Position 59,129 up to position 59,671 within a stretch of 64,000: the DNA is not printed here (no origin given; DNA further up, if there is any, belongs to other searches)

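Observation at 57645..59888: SAM-I riboswitch gating a ThrC-like / stand-alone NIL / MoaD-like trio: candidate thiocarboxylate route to homocysteine with an unassigned NIL component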

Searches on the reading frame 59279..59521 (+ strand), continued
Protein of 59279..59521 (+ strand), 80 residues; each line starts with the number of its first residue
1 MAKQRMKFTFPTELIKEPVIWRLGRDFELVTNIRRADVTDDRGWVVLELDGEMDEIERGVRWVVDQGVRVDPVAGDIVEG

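Call 64: find_homologous_proteins(query=P0184, max_evalue=0.00001)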
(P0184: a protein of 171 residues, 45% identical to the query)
Query P0184 (171 aa): 558 proteins with E <= 0.00001 among 776 candidates; the best 120 are listed.
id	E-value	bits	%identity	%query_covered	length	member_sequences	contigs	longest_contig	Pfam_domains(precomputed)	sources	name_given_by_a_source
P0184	2.1e-106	371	100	100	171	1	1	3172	PF09383.17,PF02597.27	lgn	-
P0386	2.7e-73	263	72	98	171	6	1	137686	PF09383.17,PF02597.27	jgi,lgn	jgi:molybdopterin synthase sulfur carrier subunit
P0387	1.3e-68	248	66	99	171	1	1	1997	PF09383.17,PF02597.27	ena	-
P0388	1.5e-68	248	65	99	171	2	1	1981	PF09383.17,PF02597.27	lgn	-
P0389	1.5e-68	248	66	98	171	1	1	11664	PF09383.17,PF02597.27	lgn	-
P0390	3.5e-68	246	65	99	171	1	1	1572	PF09383.17,PF02597.27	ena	-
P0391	6.6e-68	246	65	99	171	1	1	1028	PF09383.17,PF02597.27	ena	-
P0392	8.7e-68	245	67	99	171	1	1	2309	PF09383.17,PF02597.27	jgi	-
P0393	1.1e-67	245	65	99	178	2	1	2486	PF09383.17,PF02597.27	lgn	-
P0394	1.9e-67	244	66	99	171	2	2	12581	PF09383.17,PF02597.27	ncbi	-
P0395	3.0e-67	243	65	99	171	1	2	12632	PF09383.17,PF02597.27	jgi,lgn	-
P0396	3.5e-67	243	67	99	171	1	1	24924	PF09383.17,PF02597.27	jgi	-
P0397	4.1e-67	243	67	99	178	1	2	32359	PF09383.17,PF02597.27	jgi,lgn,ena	-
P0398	7.6e-67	242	66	99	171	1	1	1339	PF09383.17,PF02597.27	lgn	-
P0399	1.1e-66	242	64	99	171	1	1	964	PF09383.17,PF02597.27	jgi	jgi:sulfur-carrier protein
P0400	1.4e-66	241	65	99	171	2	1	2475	PF09383.17,PF02597.27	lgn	-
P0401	1.6e-66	241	65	99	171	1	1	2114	PF09383.17,PF02597.27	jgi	jgi:molybdopterin synthase sulfur carrier subunit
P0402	1.8e-66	241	68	99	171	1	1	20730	PF09383.17,PF02597.27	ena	-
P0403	2.1e-66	241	65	99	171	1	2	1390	PF09383.17,PF02597.27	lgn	-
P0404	2.3e-66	240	65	99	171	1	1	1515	PF09383.17,PF02597.27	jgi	jgi:molybdopterin synthase sulfur carrier subunit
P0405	2.4e-66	240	65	99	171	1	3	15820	PF09383.17,PF02597.27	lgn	-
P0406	2.5e-66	240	65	99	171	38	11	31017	PF09383.17,PF02597.27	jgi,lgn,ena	jgi:sulfur-carrier protein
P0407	3.0e-66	240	65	99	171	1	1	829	PF09383.17,PF02597.27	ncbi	-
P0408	3.1e-66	240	65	99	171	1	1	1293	PF09383.17,PF02597.27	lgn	-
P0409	3.7e-66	240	65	99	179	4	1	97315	PF09383.17,PF02597.27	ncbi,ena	-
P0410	4.1e-66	240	66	99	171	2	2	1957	PF09383.17,PF02597.27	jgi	jgi:molybdopterin synthase sulfur carrier subunit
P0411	4.6e-66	239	65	99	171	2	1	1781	PF09383.17,PF02597.27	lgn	-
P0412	4.7e-66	239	66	99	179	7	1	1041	PF09383.17,PF02597.27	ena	-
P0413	4.9e-66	239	66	99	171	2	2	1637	PF09383.17,PF02597.27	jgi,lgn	-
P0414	5.2e-66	239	66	99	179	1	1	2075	PF09383.17,PF02597.27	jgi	jgi:molybdopterin synthase sulfur carrier subunit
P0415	5.3e-66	239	65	99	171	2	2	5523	PF09383.17,PF02597.27,PF09138.18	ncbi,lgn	-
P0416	6.3e-66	239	68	99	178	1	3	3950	PF09383.17,PF02597.27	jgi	jgi:sulfur-carrier protein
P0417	7.1e-66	239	65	99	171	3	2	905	PF09383.17,PF02597.27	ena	-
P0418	7.7e-66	239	65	99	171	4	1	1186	PF09383.17,PF02597.27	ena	-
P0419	8.0e-66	239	65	99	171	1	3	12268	PF09383.17,PF02597.27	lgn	-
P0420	8.0e-66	239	66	99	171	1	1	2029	PF09383.17,PF02597.27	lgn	-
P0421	8.7e-66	239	66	99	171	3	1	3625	PF09383.17,PF02597.27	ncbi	-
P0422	1.0e-65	238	66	99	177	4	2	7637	PF09383.17,PF02597.27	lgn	-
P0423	1.1e-65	238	63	99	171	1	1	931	PF09383.17,PF02597.27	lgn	-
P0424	1.4e-65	238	66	99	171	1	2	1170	PF09383.17,PF02597.27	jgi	-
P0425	1.4e-65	238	65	99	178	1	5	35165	PF09383.17,PF02597.27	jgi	jgi:molybdopterin synthase sulfur carrier subunit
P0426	1.5e-65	238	65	99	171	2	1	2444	PF09383.17,PF02597.27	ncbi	-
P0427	1.7e-65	238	65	99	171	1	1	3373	PF09383.17,PF02597.27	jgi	jgi:molybdopterin synthase sulfur carrier subunit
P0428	1.7e-65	238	66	99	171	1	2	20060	PF09383.17,PF02597.27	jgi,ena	-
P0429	1.8e-65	238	66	99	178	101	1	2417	PF09383.17,PF02597.27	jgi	-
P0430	1.8e-65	238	64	99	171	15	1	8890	PF09383.17,PF02597.27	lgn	-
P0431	2.0e-65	237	65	99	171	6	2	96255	PF09383.17,PF02597.27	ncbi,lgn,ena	-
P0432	2.0e-65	237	66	99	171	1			PF09383.17,PF02597.27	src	-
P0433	2.1e-65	237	64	99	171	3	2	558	PF09383.17,PF02597.27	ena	-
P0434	2.2e-65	237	64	99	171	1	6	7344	PF09383.17,PF02597.27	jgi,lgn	-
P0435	2.6e-65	237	65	99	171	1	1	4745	PF09383.17,PF02597.27,PF09138.18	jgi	jgi:molybdopterin synthase sulfur carrier subunit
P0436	2.8e-65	237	59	98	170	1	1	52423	PF09383.17,PF02597.27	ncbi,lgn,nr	ncbi:MAG: MoaD/ThiS family protein [Deltaproteobacteria bacterium]|nr:MoaD/ThiS family protein [Delt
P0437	3.0e-65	237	65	99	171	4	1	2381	PF09383.17,PF02597.27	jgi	-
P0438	3.0e-65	237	64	99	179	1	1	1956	PF09383.17,PF02597.27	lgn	-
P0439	3.2e-65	237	65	99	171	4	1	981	PF09383.17,PF02597.27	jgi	-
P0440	3.4e-65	237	64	99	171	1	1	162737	PF09383.17,PF02597.27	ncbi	-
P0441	3.5e-65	237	68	99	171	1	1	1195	PF09383.17,PF02597.27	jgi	jgi:molybdopterin synthase sulfur carrier subunit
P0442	3.5e-65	237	65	99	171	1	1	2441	PF09383.17,PF02597.27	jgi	jgi:molybdopterin synthase sulfur carrier subunit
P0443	3.6e-65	237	65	99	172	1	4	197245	PF09383.17,PF02597.27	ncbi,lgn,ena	-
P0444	4.6e-65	236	66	99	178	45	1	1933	PF09383.17,PF02597.27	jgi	-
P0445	5.0e-65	236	64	99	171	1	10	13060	PF09383.17,PF02597.27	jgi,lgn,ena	-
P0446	5.3e-65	236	64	99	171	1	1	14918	PF09383.17,PF02597.27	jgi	jgi:molybdopterin synthase sulfur carrier subunit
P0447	6.4e-65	236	66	99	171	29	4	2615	PF09383.17,PF02597.27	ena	-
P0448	7.4e-65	236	63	99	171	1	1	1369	PF09383.17,PF02597.27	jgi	jgi:molybdopterin synthase sulfur carrier subunit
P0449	7.5e-65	236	65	99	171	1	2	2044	PF09383.17,PF02597.27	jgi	jgi:molybdopterin synthase sulfur carrier subunit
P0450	9.1e-65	235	64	99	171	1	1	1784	PF09383.17,PF02597.27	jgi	-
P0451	1.0e-64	235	63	99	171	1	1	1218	PF09383.17,PF02597.27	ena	-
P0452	1.1e-64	235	65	99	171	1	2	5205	PF09383.17,PF02597.27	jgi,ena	-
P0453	1.2e-64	235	65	99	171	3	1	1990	PF09383.17,PF02597.27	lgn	-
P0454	1.3e-64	235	62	99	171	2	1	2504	PF09383.17,PF02597.27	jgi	jgi:molybdopterin synthase sulfur carrier subunit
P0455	1.4e-64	235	65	99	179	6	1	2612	PF09383.17,PF02597.27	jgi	jgi:molybdopterin synthase sulfur carrier subunit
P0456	1.4e-64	235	64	99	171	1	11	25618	PF09383.17,PF02597.27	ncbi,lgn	-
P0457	1.6e-64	234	65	99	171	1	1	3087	PF09383.17,PF02597.27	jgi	jgi:molybdopterin synthase sulfur carrier subunit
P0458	1.6e-64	234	64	99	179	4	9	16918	PF09383.17,PF02597.27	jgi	jgi:molybdopterin synthase sulfur carrier subunit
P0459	1.8e-64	234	64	99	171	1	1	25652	PF09383.17,PF02597.27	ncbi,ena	-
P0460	1.8e-64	234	64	99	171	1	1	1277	PF09383.17,PF02597.27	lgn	-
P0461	1.8e-64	234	64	99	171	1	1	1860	PF09383.17,PF02597.27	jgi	jgi:sulfur-carrier protein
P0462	1.9e-64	234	64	99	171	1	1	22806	PF09383.17,PF02597.27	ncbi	ncbi:MAG: ubiquitin-like small modifier protein 1 [Thermodesulfobacteriota bacterium]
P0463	2.0e-64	234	62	99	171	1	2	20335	PF09383.17,PF02597.27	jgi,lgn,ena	-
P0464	2.0e-64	234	65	99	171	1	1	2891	PF09383.17,PF02597.27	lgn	-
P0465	2.0e-64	234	65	99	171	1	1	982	PF09383.17,PF02597.27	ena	-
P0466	2.1e-64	234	65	99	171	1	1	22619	PF09383.17,PF02597.27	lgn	-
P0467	2.2e-64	234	62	99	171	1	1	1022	PF09383.17,PF02597.27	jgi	jgi:molybdopterin synthase sulfur carrier subunit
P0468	2.4e-64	234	64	99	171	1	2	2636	PF09383.17,PF02597.27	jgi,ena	-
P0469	2.4e-64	234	65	99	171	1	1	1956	PF09383.17,PF02597.27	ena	-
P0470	2.5e-64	234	64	99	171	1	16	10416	PF09383.17,PF02597.27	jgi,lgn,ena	jgi:molybdopterin synthase sulfur carrier subunit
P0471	2.6e-64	234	65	99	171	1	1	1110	PF09383.17,PF02597.27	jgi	jgi:molybdopterin synthase sulfur carrier subunit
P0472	2.7e-64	234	64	99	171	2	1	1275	PF09383.17,PF02597.27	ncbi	-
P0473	2.8e-64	234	64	99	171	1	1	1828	PF09383.17,PF02597.27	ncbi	-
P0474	2.9e-64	234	65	99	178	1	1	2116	PF09383.17,PF02597.27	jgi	jgi:molybdopterin synthase sulfur carrier subunit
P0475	3.0e-64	234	64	99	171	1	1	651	PF09383.17,PF02597.27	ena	-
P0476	3.0e-64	234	64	99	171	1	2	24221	PF09383.17,PF02597.27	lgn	-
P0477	3.1e-64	234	62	99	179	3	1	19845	PF09383.17,PF02597.27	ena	-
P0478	3.1e-64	234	64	99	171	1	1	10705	PF09383.17,PF02597.27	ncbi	-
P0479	3.3e-64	233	65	99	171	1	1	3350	PF09383.17,PF02597.27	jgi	-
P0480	4.0e-64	233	62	99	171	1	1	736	PF09383.17,PF02597.27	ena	-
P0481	4.2e-64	233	63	99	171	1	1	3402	PF09383.17,PF02597.27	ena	-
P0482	4.5e-64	233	64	99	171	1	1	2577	PF09383.17,PF02597.27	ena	-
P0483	4.8e-64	233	62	99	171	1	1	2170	PF09383.17,PF02597.27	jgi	jgi:molybdopterin synthase sulfur carrier subunit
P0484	4.8e-64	233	64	99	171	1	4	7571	PF09383.17,PF02597.27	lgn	-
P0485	4.9e-64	233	64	99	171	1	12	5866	PF09383.17,PF02597.27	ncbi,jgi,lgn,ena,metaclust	jgi:molybdopterin synthase sulfur carrier subunit|metaclust:\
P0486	4.9e-64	233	64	99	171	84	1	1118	PF09383.17,PF02597.27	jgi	-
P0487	5.0e-64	233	64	99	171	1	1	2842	PF09383.17,PF02597.27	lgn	-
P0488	5.0e-64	233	65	99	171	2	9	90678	PF09383.17,PF02597.27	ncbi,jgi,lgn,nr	ncbi:MAG: MoaD family protein [Deltaproteobacteria bacterium]|nr:MoaD family protein [Deltaproteobac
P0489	5.4e-64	233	64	99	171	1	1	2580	PF09383.17,PF02597.27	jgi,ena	jgi:molybdopterin synthase sulfur carrier subunit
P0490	5.4e-64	233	64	99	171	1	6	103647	PF09383.17,PF02597.27,PF09138.18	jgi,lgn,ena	jgi:molybdopterin synthase sulfur carrier subunit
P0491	5.7e-64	233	64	99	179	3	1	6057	PF09383.17,PF02597.27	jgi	jgi:molybdopterin synthase sulfur carrier subunit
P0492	6.2e-64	233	64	99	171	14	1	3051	PF09383.17,PF02597.27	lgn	-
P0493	6.3e-64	233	64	99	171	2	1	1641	PF09383.17,PF02597.27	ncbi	-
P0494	6.3e-64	233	64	99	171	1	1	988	PF09383.17,PF02597.27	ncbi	-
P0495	6.9e-64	232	63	99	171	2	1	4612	PF09383.17,PF02597.27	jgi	jgi:molybdopterin synthase sulfur carrier subunit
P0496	7.1e-64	232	64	99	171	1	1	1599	PF09383.17,PF02597.27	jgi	jgi:molybdopterin synthase sulfur carrier subunit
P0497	7.3e-64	232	64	99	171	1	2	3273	PF09383.17,PF02597.27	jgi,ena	-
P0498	7.4e-64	232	62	99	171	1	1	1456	PF09383.17,PF02597.27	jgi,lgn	jgi:molybdopterin synthase sulfur carrier subunit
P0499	7.6e-64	232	64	99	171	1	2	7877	PF09383.17,PF02597.27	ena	-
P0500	8.3e-64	232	62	99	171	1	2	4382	PF09383.17,PF02597.27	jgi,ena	-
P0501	8.5e-64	232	63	99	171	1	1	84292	PF09383.17,PF02597.27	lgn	-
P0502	8.5e-64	232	63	99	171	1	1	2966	PF09383.17,PF02597.27,PF09138.18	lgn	-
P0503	8.9e-64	232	64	99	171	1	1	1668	PF09383.17,PF02597.27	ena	-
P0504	9.0e-64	232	63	99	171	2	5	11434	PF09383.17,PF02597.27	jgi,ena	jgi:molybdopterin synthase sulfur carrier subunit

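Call 65: fold_search(model_id=the predicted structure, library=pdb)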
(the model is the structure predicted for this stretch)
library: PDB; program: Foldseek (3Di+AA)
matches with E <= 10: 1645; with E <= 0.001: 11
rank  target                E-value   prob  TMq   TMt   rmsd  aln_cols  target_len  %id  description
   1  3tuz_H                5.4e-06  1.00  0.66  0.17   3.3        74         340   20  Inward facing conformations of the MetNI methionine ABC transporter: CY5 SeMet soak crystal form (released 2011-11-30)
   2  3dhw_C                1.6e-05  1.00  0.82  0.20   1.6        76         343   17  Crystal structure of methionine importer MetNI (released 2008-08-05)
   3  2qrr_B                2.0e-05  1.00  0.79  0.65   1.8        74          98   16  Crystal structure of the soluble domain of the ABC transporter, ATP-binding protein from Vibrio parahaemolyticus (released 2007-08-14)
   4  2qsw                  3.2e-05  1.00  0.76  0.69   3.0        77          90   16  Crystal structure of C-terminal domain of ABC transporter / ATP-binding protein from Enterococcus faecalis (released 2007-08-21)
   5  3dhx_A                3.6e-05  1.00  0.73  0.60   2.6        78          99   17  Crystal structure of isolated C2 domain of the methionine uptake transporter (released 2008-08-05)
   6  3tui_C                5.1e-05  1.00  0.78  0.19   2.4        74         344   18  Inward facing conformations of the MetNI methionine ABC transporter: CY5 native crystal form (released 2011-11-30)
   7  2qrr_A                8.8e-05  1.00  0.78  0.65   1.8        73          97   16  Crystal structure of the soluble domain of the ABC transporter, ATP-binding protein from Vibrio parahaemolyticus (released 2007-08-14)
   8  6cvl_C                9.4e-05  1.00  0.75  0.19   2.3        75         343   16  Crystal structure of the Escherichia coli ATPgS-bound MetNI methionine ABC transporter in complex with its MetQ bindin (released 2018-11-14)
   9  3tui_D                1.9e-04  1.00  0.78  0.19   2.4        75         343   17  Inward facing conformations of the MetNI methionine ABC transporter: CY5 native crystal form (released 2011-11-30)
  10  6cvl_D                2.1e-04  1.00  0.77  0.19   2.1        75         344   17  Crystal structure of the Escherichia coli ATPgS-bound MetNI methionine ABC transporter in complex with its MetQ bindin (released 2018-11-14)
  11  3ced_A                4.8e-04  1.00  0.72  0.60   3.1        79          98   13  Crystal structure of the C-terminal NIL domain of an ABC transporter protein homologue from Staphylococcus aureus (released 2008-05-13)
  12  3mgj_B                1.5e-03  1.00  0.68  0.64   3.5        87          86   10  Crystal structure of the Saccharop_dh_N domain of MJ1480 protein from Methanococcus jannaschii. Northeast Structural G (released 2010-04-21)
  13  2bxj_A                2.3e-03  1.00  0.61  0.51   6.3        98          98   10  Double Mutant of the Ribosomal Protein S6 (released 2005-10-26)
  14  2l9n_MODEL_1_A        2.3e-03  1.00  0.55  0.23   4.5        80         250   19  Structure of the human Shwachman-Bodian-Diamond syndrome (SBDS) protein (released 2011-05-11)
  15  6nuk_A                2.3e-03  1.00  0.51  0.43   4.5        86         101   19  De novo designed protein Ferredog-Diesel (released 2019-06-12)
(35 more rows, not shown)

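Call 66: find_encoding_contigs(protein=P0488, flank=7000, max_places=2)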
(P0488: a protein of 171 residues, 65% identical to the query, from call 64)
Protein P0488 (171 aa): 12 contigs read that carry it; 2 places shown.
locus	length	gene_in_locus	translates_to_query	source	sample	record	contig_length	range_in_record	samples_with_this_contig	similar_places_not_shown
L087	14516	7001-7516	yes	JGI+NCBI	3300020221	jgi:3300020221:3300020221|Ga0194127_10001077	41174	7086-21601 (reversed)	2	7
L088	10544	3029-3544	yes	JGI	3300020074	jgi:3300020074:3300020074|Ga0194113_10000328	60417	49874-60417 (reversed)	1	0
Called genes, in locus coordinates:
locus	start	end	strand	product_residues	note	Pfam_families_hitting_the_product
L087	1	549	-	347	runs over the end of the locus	PF00586:AIRS, PF02769:AIRS_C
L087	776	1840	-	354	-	PF01326:PPDK_N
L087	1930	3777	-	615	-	PF00391:PEP-utilizers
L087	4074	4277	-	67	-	-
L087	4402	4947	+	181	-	PF08534:Redoxin, PF00578:AhpC-TSA, PF00255:GSHPx (weak), PF00085:Thioredoxin, PF13098:Thioredoxin_2, PF13905:Thioredoxin_8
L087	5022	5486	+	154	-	PF02082:Rrf2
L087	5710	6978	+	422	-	PF05810:NinF (weak), PF00291:PALP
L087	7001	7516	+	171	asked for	PF02597:ThiS, PF09383:NIL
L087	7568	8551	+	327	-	PF00581:Rhodanese, PF00899:ThiF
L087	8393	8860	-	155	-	-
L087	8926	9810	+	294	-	PF00581:Rhodanese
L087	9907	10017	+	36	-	-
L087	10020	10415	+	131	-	PF14464:Prok-JAB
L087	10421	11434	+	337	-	PF00291:PALP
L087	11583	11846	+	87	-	-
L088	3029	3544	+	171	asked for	PF02597:ThiS, PF09383:NIL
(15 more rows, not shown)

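Call 67: find_encoding_contigs(protein=P0436, flank=7000, max_places=1)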
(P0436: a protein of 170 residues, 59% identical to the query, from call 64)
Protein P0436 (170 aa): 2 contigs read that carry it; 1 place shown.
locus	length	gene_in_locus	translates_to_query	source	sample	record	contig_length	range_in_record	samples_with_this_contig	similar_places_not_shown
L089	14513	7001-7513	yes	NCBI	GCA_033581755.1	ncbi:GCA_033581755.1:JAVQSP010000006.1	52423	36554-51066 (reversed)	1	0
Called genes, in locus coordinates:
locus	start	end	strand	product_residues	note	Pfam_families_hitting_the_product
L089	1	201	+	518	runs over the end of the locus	PF08241:Methyltransf_11 (faint)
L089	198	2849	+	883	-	PF04465:DUF499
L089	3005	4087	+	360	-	PF02463:SMC_N (weak), PF13175:AAA_15 (weak), PF13476:AAA_23 (weak), PF13304:AAA_21, PF13175:AAA_15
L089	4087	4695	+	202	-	PF11536:DUF3226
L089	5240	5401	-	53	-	PF13538:UvrD_C_2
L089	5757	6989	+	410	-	PF05810:NinF, PF00291:PALP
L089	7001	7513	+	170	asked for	PF02597:ThiS, PF09383:NIL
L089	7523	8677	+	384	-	PF00581:Rhodanese, PF00899:ThiF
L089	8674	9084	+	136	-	PF01398:JAB, PF14464:Prok-JAB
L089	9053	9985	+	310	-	PF00291:PALP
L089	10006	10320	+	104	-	PF00571:CBS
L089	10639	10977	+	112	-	PF04982:TM_HPP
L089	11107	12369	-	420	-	PF00890:FAD_binding_2 (faint), PF01134:GIDA (faint), PF01266:DAO (faint), PF01494:FAD_binding_3 (faint), PF03486:HI0933_like (faint), PF07992:Pyr_redox_2, PF13738:Pyr_redox_3, PF00070:Pyr_redox, +5 more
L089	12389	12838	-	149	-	PF13187:Fer4_9 (faint), PF13237:Fer4_10 (faint), PF13247:Fer4_11, PF12838:Fer4_7 (weak), PF12797:Fer4_2 (weak), PF12837:Fer4_6 (weak)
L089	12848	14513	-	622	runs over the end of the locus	PF03063:Prismane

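Call 68: find_encoding_contigs(protein=P0386, flank=7000, max_places=1)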
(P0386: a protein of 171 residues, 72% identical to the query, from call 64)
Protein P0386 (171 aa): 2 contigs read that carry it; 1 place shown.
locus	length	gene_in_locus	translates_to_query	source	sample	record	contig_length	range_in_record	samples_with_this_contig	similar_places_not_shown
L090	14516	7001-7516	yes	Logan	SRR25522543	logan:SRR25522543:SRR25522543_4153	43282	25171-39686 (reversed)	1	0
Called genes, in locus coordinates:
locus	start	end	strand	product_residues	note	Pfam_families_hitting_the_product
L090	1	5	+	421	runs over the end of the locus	PF13433:Peripla_BP_5, PF13458:Peripla_BP_6, PF01094:ANF_receptor (weak), PF13433:Peripla_BP_5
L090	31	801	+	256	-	PF00005:ABC_tran, PF13304:AAA_21 (faint), PF12399:BCA_ABC_TP_C (weak)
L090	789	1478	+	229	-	PF00005:ABC_tran, PF13304:AAA_21 (faint)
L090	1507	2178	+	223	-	PF00857:Isochorismatase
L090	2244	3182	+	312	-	PF02653:BPD_transp_2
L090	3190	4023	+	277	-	PF02653:BPD_transp_2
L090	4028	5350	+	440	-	PF13660:DUF4147, PF05161:MOFRL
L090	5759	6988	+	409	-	PF05810:NinF, PF00291:PALP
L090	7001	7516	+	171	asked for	PF02597:ThiS, PF09383:NIL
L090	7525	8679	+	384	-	PF00581:Rhodanese, PF00899:ThiF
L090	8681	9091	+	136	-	PF01398:JAB (weak), PF14464:Prok-JAB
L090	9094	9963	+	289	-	PF00291:PALP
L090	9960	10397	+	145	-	-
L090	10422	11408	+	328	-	PF02568:ThiI, PF18297:NFACT-R_2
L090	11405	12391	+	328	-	PF04055:Radical_SAM, PF06968:BATS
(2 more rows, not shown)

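Call 80: predict_structure(alignment_id=A4)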
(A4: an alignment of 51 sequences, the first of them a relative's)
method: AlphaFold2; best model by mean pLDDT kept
length: 171 residues; sequences in the alignment: 51
mean_pLDDT: 81.6   pTM: 0.48
mean pLDDT of the five models: 81.6, 80.2, 71.6, 71.5, 63.8
residues with pLDDT >= 90: 50; 70-90: 97; 50-70: 15; < 50: 9
segments of 3 or more residues with pLDDT < 50: 87-92, 169-171
pLDDT, mean of each block of 10 residues (from residue 1): 88 89 92 91 79 75 65 87 63 74 87 84 84 85 85 92 70 42
secondary structure, 60 per line:
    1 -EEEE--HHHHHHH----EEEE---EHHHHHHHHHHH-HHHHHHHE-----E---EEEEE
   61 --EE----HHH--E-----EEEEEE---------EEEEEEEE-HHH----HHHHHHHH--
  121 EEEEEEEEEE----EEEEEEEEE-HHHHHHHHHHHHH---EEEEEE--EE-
elements in order: E2-5 H8-14 E19-22 H27-37 H39-45 E56-60 E80-85 E95-102 H111-118 E121-130 E135-143 H145-157 E161-166
